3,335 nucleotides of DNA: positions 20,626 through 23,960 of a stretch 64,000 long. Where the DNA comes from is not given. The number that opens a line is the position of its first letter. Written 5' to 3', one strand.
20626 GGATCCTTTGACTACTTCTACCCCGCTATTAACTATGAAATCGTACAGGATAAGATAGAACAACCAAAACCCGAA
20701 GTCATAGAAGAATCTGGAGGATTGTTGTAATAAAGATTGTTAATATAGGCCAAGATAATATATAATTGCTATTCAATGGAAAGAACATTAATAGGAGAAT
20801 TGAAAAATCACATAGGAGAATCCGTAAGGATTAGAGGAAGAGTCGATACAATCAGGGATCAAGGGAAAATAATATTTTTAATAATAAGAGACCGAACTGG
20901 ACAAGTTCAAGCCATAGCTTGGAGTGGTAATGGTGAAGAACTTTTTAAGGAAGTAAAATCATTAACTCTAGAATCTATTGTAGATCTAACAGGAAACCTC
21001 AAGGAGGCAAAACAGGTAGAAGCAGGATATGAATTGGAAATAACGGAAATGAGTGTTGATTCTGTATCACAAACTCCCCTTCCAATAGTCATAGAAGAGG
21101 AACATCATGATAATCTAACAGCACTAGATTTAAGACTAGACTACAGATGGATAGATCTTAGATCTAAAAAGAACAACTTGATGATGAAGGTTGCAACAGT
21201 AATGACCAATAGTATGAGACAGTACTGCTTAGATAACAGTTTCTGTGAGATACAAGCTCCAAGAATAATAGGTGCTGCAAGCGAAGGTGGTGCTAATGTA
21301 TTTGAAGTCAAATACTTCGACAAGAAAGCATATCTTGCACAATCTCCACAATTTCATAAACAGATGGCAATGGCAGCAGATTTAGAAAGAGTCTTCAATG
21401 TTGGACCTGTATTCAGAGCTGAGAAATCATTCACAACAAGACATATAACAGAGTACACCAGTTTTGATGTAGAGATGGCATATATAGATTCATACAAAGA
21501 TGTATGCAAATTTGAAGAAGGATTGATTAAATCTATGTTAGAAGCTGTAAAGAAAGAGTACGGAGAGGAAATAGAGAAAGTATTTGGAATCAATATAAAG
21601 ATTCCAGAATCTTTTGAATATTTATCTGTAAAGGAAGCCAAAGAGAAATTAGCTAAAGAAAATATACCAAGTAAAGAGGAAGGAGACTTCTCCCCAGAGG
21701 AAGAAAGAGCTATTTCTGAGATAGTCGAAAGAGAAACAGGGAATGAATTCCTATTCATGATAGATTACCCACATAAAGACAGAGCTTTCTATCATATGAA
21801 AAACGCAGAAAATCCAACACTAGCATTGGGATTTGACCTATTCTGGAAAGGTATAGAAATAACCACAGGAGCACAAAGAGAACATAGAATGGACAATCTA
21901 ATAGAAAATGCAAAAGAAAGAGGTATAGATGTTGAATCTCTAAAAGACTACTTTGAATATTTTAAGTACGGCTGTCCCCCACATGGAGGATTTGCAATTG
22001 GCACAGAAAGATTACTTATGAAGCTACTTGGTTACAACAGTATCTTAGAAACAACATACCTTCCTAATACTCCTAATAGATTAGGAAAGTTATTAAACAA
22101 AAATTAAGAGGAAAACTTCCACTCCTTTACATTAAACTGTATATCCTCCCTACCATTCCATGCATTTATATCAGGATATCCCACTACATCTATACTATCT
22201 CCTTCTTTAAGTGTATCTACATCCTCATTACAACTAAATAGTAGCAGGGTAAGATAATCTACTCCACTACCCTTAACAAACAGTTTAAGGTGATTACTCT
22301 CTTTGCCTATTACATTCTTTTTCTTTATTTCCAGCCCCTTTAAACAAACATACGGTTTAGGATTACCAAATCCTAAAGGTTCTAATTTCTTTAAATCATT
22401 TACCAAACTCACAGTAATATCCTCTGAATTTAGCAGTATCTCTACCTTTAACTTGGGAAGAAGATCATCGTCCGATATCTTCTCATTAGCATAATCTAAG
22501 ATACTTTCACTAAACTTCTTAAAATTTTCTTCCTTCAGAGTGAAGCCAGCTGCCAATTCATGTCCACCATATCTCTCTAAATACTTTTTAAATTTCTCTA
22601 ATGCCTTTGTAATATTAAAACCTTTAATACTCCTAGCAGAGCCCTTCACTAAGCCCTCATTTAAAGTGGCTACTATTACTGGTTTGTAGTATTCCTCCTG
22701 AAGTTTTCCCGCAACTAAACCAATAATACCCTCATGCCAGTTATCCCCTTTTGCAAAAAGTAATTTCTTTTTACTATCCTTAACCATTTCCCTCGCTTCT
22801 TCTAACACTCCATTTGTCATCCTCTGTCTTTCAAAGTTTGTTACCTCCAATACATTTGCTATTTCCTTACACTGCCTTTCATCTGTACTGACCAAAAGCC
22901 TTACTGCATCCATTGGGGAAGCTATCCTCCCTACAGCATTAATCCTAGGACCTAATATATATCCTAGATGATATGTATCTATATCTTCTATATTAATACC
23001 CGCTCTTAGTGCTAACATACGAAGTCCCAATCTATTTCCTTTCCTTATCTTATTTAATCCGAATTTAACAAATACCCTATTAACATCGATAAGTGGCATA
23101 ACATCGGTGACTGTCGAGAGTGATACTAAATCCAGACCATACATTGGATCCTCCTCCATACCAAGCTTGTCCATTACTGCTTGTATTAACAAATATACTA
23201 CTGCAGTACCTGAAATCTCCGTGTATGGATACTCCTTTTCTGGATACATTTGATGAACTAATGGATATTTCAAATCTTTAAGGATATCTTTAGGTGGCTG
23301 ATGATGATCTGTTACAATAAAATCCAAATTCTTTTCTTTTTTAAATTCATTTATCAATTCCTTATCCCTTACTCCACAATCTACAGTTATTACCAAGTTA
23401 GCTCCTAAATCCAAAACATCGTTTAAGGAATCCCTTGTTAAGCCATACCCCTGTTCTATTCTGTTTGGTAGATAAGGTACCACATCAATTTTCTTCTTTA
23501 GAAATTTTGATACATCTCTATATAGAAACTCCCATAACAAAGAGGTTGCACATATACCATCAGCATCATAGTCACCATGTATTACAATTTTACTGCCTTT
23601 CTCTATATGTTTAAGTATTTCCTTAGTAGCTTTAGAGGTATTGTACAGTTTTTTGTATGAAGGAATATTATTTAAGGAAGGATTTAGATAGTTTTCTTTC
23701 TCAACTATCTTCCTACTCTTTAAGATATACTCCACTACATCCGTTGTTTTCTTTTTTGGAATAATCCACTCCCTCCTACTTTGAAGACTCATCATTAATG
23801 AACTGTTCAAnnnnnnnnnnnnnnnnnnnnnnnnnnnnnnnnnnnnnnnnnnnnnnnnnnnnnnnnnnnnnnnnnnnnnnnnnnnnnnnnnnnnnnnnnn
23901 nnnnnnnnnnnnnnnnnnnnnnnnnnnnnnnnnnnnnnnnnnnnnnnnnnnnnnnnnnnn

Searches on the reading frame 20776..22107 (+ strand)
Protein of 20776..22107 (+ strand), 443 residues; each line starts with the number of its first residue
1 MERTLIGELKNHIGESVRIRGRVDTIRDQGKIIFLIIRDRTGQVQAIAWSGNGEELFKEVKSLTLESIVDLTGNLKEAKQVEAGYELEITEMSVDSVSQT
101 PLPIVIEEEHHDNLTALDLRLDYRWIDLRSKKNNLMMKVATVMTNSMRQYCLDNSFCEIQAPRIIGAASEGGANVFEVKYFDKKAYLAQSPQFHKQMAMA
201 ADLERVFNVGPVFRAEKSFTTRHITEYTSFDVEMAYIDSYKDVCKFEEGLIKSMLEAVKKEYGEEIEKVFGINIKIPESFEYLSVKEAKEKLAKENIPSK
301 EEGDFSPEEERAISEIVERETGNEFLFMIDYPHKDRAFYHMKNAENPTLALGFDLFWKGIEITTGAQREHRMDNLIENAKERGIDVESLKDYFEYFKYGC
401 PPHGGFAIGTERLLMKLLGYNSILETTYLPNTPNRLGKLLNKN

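Call 69: search_protein_families(library=pfam, proteins=[window:20776-22107:+], max_evalue=0.00001)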
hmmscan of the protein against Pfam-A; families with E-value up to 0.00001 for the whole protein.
window:20776-22107:+ (443 aa): 2 families
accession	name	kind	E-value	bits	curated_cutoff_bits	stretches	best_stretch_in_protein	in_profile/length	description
PF00152.25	tRNA-synt_2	-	6.6e-76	255.8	25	1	118-432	3-307/308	tRNA synthetases class II (D, K and N)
PF01336.31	tRNA_anti-codon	-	1.3e-16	60.7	27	1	17-93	1-73/75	OB-fold nucleic acid binding domain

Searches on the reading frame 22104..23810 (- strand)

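Call 69: search_protein_families(library=pfam, proteins=[window:22104-23810:-], max_evalue=0.00001)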
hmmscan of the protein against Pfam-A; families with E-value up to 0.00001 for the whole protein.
window:22104-23810:- (568 aa): 3 families
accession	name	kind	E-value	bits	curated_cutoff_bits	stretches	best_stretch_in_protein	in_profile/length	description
PF17768.7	RecJ_OB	-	8.8e-27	93.7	27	1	459-562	4-106/107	RecJ OB domain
PF01368.27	DHH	-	9e-21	74.9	28.1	1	74-214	1-104/125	DHH family, N-terminal domain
PF02272.25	DHHA1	-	1.5e-17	64.3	25.9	1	348-442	2-101/102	DHHA1 domain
